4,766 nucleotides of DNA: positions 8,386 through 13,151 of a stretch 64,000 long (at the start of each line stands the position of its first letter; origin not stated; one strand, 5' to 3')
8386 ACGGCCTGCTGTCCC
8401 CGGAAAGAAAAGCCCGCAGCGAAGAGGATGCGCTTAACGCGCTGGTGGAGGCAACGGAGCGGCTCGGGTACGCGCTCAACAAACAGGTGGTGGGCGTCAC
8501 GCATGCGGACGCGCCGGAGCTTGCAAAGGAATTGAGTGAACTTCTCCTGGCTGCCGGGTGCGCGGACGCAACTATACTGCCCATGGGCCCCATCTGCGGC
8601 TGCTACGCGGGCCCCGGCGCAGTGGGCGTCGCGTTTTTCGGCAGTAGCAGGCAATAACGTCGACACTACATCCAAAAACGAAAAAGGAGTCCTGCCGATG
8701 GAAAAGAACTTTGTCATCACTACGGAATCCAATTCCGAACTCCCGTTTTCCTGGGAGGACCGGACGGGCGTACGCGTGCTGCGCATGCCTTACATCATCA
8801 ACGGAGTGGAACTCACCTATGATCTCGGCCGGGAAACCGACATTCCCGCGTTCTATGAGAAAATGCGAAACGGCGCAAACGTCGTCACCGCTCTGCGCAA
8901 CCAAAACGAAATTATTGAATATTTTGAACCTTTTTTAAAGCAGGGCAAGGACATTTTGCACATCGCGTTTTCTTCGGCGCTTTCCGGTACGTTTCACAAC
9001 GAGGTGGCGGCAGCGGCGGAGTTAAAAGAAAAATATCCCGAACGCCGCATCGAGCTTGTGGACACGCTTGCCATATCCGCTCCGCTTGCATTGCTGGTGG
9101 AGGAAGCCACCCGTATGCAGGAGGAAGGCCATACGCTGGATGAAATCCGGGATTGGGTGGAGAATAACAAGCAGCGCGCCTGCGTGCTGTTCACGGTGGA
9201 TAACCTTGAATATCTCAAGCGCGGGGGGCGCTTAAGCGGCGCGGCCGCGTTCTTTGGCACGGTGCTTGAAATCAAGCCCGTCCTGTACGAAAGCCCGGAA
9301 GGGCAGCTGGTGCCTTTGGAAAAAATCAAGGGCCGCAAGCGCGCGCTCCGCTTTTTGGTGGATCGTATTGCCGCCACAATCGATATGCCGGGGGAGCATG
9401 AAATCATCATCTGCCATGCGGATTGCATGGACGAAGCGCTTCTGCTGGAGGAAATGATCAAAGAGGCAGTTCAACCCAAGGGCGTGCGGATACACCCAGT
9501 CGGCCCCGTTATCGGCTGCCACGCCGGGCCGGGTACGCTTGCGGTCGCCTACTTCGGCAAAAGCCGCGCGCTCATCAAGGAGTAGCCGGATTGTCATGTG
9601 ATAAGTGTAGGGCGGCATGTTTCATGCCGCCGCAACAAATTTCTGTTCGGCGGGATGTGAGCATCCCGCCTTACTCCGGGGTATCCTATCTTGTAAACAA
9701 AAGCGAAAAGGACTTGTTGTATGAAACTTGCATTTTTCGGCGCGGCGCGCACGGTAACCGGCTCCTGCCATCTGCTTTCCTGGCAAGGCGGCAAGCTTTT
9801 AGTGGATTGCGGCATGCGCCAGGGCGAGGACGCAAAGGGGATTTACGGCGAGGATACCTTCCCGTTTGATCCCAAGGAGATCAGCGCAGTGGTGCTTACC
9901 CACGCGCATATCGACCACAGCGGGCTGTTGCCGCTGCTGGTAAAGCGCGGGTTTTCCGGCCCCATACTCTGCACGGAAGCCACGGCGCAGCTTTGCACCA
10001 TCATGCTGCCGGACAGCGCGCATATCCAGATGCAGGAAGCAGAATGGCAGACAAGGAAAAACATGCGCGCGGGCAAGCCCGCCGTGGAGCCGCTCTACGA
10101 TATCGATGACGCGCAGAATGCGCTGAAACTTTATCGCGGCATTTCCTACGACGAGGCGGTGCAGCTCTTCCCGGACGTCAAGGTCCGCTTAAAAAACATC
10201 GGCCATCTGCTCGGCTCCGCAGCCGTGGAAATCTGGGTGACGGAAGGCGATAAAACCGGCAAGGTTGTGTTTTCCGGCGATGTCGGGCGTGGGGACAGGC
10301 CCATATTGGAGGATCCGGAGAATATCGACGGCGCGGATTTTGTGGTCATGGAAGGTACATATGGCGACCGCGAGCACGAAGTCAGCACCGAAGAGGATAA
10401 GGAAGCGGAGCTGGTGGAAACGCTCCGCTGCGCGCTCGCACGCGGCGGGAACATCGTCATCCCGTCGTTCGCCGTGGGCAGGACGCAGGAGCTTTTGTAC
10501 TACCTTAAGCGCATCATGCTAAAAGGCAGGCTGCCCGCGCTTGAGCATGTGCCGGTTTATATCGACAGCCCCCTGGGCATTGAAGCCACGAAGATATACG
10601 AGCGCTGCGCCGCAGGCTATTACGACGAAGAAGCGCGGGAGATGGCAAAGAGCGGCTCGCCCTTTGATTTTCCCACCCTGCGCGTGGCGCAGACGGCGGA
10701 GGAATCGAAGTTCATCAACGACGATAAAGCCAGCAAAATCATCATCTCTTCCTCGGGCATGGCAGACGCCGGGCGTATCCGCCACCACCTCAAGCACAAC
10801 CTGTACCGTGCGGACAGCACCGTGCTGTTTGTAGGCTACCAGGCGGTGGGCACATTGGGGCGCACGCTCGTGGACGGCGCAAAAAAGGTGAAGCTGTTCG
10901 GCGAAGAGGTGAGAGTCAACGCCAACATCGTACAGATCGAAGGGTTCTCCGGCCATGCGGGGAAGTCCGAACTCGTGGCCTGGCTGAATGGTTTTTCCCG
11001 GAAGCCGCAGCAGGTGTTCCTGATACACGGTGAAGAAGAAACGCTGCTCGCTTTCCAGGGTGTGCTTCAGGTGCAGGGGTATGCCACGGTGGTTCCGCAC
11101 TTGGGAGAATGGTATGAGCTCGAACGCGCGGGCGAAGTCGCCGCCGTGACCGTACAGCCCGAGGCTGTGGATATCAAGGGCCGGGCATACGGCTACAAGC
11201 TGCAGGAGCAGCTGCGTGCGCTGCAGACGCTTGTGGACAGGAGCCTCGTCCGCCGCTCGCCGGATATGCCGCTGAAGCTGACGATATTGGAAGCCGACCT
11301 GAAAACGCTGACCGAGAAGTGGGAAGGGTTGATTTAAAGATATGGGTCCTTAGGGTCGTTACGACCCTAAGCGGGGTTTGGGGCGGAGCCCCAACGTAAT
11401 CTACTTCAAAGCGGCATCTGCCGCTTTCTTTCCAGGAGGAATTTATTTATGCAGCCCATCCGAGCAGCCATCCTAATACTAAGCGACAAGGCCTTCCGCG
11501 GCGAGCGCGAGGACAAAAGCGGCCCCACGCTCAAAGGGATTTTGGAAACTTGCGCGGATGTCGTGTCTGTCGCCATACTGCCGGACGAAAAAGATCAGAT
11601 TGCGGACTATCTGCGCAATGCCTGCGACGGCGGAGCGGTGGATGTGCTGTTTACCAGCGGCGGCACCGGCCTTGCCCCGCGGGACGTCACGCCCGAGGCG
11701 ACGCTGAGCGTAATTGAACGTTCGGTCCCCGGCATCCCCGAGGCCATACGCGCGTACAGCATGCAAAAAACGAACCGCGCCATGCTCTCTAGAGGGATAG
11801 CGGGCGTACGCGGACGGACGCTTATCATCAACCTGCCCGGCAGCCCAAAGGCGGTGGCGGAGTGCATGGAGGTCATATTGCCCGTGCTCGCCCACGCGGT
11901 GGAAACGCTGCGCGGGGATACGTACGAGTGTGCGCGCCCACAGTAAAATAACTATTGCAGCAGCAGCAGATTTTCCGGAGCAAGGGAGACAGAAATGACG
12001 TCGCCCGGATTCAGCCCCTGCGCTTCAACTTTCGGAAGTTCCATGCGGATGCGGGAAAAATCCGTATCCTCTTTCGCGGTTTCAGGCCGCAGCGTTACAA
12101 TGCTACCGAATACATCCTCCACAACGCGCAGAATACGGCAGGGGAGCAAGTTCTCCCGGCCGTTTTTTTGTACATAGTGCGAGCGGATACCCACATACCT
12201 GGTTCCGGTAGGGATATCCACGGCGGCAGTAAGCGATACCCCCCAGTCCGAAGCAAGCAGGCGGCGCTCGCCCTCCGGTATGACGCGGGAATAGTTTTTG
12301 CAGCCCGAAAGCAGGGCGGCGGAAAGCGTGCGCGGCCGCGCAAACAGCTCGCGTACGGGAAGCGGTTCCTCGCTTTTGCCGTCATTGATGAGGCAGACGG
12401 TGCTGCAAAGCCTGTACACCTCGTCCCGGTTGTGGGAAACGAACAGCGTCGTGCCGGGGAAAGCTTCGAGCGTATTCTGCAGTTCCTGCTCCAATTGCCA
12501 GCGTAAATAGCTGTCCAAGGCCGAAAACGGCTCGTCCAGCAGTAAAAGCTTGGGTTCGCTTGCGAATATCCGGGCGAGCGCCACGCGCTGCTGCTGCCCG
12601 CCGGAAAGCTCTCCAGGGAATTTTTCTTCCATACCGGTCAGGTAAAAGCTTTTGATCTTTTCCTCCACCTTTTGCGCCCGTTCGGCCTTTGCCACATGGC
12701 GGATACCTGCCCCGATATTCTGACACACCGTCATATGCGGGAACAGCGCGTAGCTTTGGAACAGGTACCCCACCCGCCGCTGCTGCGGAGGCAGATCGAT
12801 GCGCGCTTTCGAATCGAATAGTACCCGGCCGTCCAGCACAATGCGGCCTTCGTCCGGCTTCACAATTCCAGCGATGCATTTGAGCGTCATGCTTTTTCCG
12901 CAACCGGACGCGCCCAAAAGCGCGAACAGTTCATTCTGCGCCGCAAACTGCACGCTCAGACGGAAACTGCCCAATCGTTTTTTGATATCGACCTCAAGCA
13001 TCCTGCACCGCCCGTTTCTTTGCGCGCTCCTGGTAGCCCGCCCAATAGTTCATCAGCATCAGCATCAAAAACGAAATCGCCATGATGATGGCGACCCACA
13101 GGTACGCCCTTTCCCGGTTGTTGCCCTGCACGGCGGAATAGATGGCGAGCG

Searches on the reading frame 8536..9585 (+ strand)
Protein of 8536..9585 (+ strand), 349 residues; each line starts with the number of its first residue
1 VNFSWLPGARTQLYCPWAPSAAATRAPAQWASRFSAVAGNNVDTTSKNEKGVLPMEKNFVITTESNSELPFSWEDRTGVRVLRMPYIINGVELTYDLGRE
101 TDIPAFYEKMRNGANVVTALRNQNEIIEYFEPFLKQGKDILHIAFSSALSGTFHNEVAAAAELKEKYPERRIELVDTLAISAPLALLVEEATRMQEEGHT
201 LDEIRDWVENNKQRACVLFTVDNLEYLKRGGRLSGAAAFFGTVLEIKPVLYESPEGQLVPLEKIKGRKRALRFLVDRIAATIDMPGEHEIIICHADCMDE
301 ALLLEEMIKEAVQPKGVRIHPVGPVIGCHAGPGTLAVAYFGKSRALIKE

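Call 35: search_protein_families(library=pfam, proteins=[window:8536-9585:+])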
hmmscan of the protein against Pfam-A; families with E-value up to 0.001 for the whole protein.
window:8536-9585:+ (349 aa): 1 family
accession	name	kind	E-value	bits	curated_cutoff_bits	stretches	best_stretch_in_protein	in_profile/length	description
PF02645.21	DegV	-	4.4e-70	236.6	27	1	59-340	2-278/280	Uncharacterised protein, DegV family COG1307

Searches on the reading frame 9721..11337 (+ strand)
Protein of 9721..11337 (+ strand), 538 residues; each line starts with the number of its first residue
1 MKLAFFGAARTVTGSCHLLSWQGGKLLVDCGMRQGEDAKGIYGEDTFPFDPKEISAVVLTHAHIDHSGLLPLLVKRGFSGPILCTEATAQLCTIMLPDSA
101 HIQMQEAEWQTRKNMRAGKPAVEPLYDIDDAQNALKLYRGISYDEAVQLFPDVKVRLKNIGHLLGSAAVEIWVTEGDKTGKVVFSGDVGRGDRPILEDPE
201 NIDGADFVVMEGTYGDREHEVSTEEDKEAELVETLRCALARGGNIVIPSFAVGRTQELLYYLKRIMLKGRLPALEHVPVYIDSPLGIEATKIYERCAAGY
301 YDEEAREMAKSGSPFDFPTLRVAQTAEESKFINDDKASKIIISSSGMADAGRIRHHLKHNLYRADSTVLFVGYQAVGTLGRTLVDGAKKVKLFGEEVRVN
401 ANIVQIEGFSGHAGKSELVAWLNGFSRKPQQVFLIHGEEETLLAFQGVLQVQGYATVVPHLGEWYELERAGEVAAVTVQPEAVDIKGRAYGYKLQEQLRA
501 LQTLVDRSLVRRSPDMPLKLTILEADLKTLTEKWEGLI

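Call 35: search_protein_families(library=pfam, proteins=[window:9721-11337:+])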
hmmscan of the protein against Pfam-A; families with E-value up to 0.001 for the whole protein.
window:9721-11337:+ (538 aa): 5 families
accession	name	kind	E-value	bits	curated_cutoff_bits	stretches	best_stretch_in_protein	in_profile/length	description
PF10996.14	Beta-Casp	-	1.1e-38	132.8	27.7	1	255-383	1-120/120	Beta-Casp domain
PF07521.17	RMMBL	-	7.7e-17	61.5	21.6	1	396-453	1-57/63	Zn-dependent metallo-hydrolase RNA specificity domain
PF00753.33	Lactamase_B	-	7e-13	49.4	22.7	1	14-199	6-161/196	Metallo-beta-lactamase superfamily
PF12706.13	Lactamase_B_2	-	1.2e-09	38.5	27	1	27-109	4-92/200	Beta-lactamase superfamily domain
PF16661.11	Lactamase_B_6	-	1.8e-06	27.9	27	1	18-171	1-149/193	Metallo-beta-lactamase superfamily domain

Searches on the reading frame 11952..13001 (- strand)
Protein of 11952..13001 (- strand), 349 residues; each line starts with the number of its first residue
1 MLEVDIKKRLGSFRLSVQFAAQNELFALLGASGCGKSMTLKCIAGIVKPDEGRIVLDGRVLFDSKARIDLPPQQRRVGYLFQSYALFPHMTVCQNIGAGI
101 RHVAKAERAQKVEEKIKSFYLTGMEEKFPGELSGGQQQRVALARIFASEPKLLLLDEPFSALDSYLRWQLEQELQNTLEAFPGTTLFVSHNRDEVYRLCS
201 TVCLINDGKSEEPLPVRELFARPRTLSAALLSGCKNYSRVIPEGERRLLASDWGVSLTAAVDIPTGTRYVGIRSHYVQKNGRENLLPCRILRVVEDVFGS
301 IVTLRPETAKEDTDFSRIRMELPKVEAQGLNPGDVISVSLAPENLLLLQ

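Call 35: search_protein_families(library=pfam, proteins=[window:11952-13001:-])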
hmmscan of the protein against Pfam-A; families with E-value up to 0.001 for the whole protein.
window:11952-13001:- (349 aa): 1 family
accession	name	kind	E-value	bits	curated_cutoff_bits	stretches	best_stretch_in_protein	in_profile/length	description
PF00005.33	ABC_tran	-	1.4e-32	113.6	25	1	22-159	10-136/137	ABC transporter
